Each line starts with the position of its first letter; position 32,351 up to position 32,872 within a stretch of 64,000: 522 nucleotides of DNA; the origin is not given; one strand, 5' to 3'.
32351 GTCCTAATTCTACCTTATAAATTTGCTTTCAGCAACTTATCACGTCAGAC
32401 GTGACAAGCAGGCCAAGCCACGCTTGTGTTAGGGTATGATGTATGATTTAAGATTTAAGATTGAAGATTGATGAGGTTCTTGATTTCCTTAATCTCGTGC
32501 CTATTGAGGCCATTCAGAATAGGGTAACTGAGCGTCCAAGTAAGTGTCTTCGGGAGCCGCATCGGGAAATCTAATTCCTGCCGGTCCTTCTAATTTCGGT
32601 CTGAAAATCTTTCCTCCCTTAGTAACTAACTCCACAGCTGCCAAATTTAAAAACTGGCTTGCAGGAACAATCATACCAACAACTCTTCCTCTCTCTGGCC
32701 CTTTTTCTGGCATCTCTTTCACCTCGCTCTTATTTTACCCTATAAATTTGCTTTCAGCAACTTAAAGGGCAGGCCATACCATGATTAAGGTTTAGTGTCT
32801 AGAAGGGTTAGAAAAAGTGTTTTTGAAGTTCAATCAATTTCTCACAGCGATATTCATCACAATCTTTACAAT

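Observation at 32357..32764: RM promoter/operator duplicated in front of a small AbrB/MazE-fold ORF: a non-canonical controller circuit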

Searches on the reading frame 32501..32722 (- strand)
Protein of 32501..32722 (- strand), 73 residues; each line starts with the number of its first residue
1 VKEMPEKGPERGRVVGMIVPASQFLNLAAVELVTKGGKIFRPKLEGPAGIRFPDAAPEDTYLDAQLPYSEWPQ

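Call 9: search_protein_families(library=pfam, proteins=[window:32501-32722:-], max_evalue=1)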
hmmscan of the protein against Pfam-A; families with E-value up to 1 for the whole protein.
window:32501-32722:- (73 aa): 0 families

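Call 10: find_homologous_proteins(query=window:32504-32713:-, max_evalue=10)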
Query seq(70 aa) (70 aa): 4 proteins with E <= 10 among 4 candidates.
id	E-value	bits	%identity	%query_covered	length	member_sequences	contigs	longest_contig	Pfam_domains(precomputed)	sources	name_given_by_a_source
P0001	9.1e-40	151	100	100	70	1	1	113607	-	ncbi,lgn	-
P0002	3.0e-26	109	82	89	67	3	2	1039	-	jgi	-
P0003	2.1e-23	100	74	99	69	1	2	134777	-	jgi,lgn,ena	-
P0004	2.3e-20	90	74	87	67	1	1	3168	-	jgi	jgi:hypothetical protein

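Call 13: find_encoding_contigs(protein=P0003, flank=6000, max_places=4)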
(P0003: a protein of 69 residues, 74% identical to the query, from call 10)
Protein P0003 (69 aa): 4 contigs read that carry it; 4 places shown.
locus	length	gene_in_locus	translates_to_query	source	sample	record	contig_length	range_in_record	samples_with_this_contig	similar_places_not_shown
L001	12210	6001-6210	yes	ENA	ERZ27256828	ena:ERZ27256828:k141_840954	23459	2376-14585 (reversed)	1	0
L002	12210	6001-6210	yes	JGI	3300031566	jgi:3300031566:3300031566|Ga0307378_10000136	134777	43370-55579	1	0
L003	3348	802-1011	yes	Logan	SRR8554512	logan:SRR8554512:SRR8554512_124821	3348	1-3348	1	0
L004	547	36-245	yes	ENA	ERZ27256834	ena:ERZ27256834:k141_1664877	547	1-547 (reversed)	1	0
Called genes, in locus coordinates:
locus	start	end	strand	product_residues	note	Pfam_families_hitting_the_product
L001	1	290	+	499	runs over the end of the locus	PF01943:Polysacc_synt, PF13440:Polysacc_synt_3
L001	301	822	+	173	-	PF01936:NYN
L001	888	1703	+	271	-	PF13175:AAA_15 (faint), PF13476:AAA_23 (weak), PF00005:ABC_tran, PF13304:AAA_21 (faint)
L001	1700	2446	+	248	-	PF01061:ABC2_membrane, PF12698:ABC2_membrane_3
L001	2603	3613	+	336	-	-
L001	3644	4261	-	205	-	PF00657:Lipase_GDSL, PF13472:Lipase_GDSL_2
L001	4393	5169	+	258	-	PF00892:EamA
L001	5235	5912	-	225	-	PF00565:SNase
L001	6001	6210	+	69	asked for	-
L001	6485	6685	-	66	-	-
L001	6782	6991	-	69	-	-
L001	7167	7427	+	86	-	-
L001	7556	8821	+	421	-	PF13365:Trypsin_2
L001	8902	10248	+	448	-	PF01555:N6_N4_Mtase, PF01170:UPF0020 (faint), PF01555:N6_N4_Mtase (weak)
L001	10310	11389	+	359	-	-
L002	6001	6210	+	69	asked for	-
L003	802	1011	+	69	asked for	-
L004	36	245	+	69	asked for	-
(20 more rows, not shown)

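Call 14: find_encoding_contigs(protein=P0004, flank=6000, max_places=4)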
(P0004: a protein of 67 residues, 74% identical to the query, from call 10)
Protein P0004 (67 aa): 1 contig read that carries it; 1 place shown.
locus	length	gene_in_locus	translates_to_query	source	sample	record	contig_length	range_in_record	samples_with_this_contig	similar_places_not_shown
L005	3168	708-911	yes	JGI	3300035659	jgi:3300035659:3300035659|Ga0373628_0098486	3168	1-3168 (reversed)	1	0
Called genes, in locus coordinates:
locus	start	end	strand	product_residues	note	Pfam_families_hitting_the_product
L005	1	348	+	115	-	?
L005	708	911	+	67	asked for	-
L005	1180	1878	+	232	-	PF18643:RE_BsaWI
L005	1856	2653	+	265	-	PF01555:N6_N4_Mtase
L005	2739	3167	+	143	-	?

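Call 21: find_encoding_contigs(protein=P0001, flank=10000, max_places=4)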
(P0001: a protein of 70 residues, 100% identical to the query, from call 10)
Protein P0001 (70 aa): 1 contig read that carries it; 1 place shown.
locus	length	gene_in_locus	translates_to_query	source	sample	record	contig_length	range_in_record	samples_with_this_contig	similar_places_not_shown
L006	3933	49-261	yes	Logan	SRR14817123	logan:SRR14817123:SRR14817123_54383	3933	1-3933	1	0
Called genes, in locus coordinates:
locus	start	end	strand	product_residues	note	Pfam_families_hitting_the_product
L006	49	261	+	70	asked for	-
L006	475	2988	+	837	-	PF13588:HSDR_N_2, PF02384:N6_Mtase, PF01170:UPF0020, PF20473:MmeI_Mtase (faint), PF07669:Eco57I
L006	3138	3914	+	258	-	-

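Call 25: find_related_loci(query=A1, collection=metagenome_contigs, flank=6000)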
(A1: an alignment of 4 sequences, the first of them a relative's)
Query A1 (70 aa) in metagenome_contigs; peptide patterns used: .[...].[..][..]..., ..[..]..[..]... (x = any residue, [..] = any of these).
321 stretches matched a pattern; 2 encode a relative of the query (tblastn E <= 1e-3); 2 distinct loci.
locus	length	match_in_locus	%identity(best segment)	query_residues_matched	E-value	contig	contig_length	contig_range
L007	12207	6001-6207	74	1-69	6e-30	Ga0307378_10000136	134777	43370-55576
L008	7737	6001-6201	73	1-67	1e-29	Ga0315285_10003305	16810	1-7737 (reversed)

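Call 26: find_related_loci(query=A1, collection=genome_contigs, flank=6000)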
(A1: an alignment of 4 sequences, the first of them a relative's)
Query A1 (70 aa) in genome_contigs; peptide patterns used: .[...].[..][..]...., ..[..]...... (x = any residue, [..] = any of these).
46 stretches matched a pattern, but none encodes a relative of the query by tblastn (E <= 1e-3).

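Call 29: find_encoding_contigs(protein=P0002, flank=6000, max_places=6)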
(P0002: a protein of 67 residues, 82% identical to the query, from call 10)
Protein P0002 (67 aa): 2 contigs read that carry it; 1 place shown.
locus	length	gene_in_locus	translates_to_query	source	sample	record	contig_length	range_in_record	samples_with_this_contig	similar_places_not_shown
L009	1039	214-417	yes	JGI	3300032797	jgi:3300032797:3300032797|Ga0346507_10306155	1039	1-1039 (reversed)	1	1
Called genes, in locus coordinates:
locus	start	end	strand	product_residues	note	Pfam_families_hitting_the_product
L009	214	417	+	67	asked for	-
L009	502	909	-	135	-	PF00293:NUDIX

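Call 35: search_protein_representatives(alignment_id=A1)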
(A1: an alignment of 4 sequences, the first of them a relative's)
Query: 4 sequences, 69 profile positions. Proteins with E-value up to 0.001 (for the whole library): 9; up to 1e-10: 5; up to 1e-30: 1. The best 9 are listed.
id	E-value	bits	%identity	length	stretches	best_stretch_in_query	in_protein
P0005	1.6e-38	146.7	-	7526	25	24-64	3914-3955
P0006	1.1e-19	86.4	-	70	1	1-65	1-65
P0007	2.3e-13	66.2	-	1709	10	31-66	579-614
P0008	4.9e-11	58.7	-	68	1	1-59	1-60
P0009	5.2e-11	58.6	-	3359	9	20-47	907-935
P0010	7.6e-09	51.7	-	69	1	1-66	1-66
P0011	1.7e-08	50.5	-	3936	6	31-62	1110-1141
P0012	8.8e-06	41.9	-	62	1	7-59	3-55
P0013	3.2e-04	36.9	-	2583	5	19-54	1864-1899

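Call 36: predict_structure(alignment_id=A1)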
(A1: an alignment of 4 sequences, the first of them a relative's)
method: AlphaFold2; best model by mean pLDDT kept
length: 70 residues; sequences in the alignment: 4
mean_pLDDT: 51.2   pTM: 0.16
mean pLDDT of the five models: 51.2, 50.1, 45.7, 44.9, 40.3
residues with pLDDT >= 90: 0; 70-90: 0; 50-70: 33; < 50: 37
segments of 3 or more residues with pLDDT < 50: 26-42, 55-59, 61-70
pLDDT, mean of each block of 10 residues (from residue 1): 57 64 51 46 49 47 44
secondary structure, 60 per line:
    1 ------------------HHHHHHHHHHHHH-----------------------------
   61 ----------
elements in order: H19-31

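Call 40: find_homologous_proteins(query=A2, max_evalue=1)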
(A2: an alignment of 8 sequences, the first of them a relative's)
Query A2 (8 sequences) (70 aa, profile of the alignment): 9 proteins with E <= 1 among 277 candidates.
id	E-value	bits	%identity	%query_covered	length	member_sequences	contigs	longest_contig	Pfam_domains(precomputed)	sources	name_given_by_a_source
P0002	6.1e-32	127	82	89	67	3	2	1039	-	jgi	-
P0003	2.8e-30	121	74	99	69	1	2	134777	-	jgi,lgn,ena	-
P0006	4.7e-30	121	56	90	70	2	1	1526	-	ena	-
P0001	1.2e-29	119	100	100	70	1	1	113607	-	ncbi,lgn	-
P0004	3.4e-29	118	74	87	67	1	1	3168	-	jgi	jgi:hypothetical protein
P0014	9.0e-28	113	64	100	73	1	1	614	-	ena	-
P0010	2.3e-27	112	37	89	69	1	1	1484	-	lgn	-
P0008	1.3e-26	110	45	90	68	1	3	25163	-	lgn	-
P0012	2.3e-22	96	39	77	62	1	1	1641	-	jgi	jgi:hypothetical protein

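Call 41: find_encoding_contigs(protein=P0008, flank=8000, max_places=4)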
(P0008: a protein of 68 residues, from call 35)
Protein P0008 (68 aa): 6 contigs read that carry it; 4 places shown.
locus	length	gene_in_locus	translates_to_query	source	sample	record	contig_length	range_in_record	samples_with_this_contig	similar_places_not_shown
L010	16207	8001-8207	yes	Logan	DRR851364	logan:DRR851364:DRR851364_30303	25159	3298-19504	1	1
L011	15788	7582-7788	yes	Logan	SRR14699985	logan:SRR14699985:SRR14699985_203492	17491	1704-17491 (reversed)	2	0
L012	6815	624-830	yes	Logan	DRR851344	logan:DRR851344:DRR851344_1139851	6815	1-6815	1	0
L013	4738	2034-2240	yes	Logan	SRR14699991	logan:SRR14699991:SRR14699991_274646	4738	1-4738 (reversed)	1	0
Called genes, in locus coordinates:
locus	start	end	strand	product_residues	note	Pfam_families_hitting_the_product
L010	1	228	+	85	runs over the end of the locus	-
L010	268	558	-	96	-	-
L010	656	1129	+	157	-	PF14584:DUF4446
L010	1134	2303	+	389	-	PF11258:DUF3048, PF17479:DUF3048_C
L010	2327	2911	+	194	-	-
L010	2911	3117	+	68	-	PF04014:MazE_antitoxin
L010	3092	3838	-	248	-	PF13646:HEAT_2 (faint), PF08713:DNA_alkylation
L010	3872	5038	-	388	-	PF07690:MFS_1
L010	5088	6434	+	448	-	PF21760:SecD_1st, PF22599:SecDF_P1_head, PF02355:SecD_SecF_C, PF03176:MMPL (weak)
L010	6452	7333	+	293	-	PF07549:Sec_GG (weak), PF02355:SecD_SecF_C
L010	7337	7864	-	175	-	-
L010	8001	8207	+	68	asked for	-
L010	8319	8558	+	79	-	-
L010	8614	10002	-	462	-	PF01743:PolyA_pol, PF12627:PolyA_pol_RNAbd, PF01966:HD, PF13735:tRNA_NucTran2_2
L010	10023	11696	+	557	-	PF01368:DHH, PF02272:DHHA1, PF17768:RecJ_OB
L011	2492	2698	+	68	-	PF04014:MazE_antitoxin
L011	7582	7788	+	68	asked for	-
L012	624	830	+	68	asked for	-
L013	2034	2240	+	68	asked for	-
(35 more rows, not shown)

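Call 42: find_encoding_contigs(protein=P0006, flank=3000, max_places=3)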
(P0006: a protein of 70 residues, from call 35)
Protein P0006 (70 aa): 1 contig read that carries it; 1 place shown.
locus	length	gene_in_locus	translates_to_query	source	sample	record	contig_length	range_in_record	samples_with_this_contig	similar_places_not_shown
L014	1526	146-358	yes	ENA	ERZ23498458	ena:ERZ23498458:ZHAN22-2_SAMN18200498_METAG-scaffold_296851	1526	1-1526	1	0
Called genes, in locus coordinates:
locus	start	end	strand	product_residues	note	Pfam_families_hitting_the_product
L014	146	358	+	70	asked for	-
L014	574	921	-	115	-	-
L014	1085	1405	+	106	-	PF12675:DUF3795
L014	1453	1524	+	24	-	?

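Call 43: find_encoding_contigs(protein=P0010, flank=3000, max_places=3)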
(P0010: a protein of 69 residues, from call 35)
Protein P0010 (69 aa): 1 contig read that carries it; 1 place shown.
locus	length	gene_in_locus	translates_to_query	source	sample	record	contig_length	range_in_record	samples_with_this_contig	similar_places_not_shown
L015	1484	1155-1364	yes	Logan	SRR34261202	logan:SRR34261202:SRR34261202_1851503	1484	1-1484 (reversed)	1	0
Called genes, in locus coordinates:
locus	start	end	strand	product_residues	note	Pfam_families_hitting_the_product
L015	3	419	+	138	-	?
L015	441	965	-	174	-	-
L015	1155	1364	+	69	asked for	-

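Call 44: find_encoding_contigs(protein=P0012, flank=3000, max_places=3)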
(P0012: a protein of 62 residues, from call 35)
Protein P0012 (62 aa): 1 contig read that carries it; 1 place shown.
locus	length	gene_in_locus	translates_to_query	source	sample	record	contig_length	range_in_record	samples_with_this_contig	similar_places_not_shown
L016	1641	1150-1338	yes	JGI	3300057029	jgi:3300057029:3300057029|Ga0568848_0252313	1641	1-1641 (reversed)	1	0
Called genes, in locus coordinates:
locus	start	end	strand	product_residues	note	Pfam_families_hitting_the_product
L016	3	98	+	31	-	?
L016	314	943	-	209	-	-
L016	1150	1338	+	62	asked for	-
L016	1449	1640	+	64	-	?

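Call 50: search_solved_structures(query=A3, max_evalue=10, show_alignments=3)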
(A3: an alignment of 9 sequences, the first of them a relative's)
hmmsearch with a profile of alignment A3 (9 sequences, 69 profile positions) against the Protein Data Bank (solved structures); distinct sequences matched with E-value up to 10: 17.
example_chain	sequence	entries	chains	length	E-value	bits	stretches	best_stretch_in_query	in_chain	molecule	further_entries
1k7j_A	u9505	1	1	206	0.098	15.5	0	22-42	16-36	Protein yciO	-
1kk9_A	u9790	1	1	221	0.12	15.2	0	22-42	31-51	probable translation factor yciO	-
7oya_q1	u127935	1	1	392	0.22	14.4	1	23-54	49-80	Novel protein similar to human proliferation-associated 2G4 protein (PA2G4)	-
9pa7_CA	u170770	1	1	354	0.4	13.6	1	24-54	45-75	Proliferation-associated protein 2G4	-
11kh_F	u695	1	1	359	0.4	13.6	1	24-54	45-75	Proliferation-associated protein 2G4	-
6swa_t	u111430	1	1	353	0.4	13.6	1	24-54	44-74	Proliferation-associated protein 2G4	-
11hg_F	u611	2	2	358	0.4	13.6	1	24-54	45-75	Proliferation-associated protein 2G4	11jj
2v6c_A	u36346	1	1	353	0.4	13.6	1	24-54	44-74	PROLIFERATION-ASSOCIATED PROTEIN 2G4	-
9b0p_CA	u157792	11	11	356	0.4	13.6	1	24-54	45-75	Proliferation-associated protein 2G4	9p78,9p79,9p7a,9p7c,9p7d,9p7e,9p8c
11he_EB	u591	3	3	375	0.41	13.5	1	24-54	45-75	Proliferation-associated protein 2G4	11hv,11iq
6wm8_A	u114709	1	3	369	0.42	13.5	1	24-54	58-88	Proliferation-associated protein 2G4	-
3j2i_A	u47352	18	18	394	0.44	13.4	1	24-54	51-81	Proliferation-associated protein 2G4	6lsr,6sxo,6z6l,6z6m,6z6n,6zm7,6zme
2q8k_A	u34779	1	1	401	0.45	13.4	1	24-54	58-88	Proliferation-associated protein 2G4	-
3j9m_AN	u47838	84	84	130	0.77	12.7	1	16-61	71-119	uS17m | 28S ribosomal protein S17, mitochondrial | Small ribosomal subunit protein uS17m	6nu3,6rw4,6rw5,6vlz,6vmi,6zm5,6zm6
6bnz_A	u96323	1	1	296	1.2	12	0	18-40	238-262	Lactoylglutathione lyase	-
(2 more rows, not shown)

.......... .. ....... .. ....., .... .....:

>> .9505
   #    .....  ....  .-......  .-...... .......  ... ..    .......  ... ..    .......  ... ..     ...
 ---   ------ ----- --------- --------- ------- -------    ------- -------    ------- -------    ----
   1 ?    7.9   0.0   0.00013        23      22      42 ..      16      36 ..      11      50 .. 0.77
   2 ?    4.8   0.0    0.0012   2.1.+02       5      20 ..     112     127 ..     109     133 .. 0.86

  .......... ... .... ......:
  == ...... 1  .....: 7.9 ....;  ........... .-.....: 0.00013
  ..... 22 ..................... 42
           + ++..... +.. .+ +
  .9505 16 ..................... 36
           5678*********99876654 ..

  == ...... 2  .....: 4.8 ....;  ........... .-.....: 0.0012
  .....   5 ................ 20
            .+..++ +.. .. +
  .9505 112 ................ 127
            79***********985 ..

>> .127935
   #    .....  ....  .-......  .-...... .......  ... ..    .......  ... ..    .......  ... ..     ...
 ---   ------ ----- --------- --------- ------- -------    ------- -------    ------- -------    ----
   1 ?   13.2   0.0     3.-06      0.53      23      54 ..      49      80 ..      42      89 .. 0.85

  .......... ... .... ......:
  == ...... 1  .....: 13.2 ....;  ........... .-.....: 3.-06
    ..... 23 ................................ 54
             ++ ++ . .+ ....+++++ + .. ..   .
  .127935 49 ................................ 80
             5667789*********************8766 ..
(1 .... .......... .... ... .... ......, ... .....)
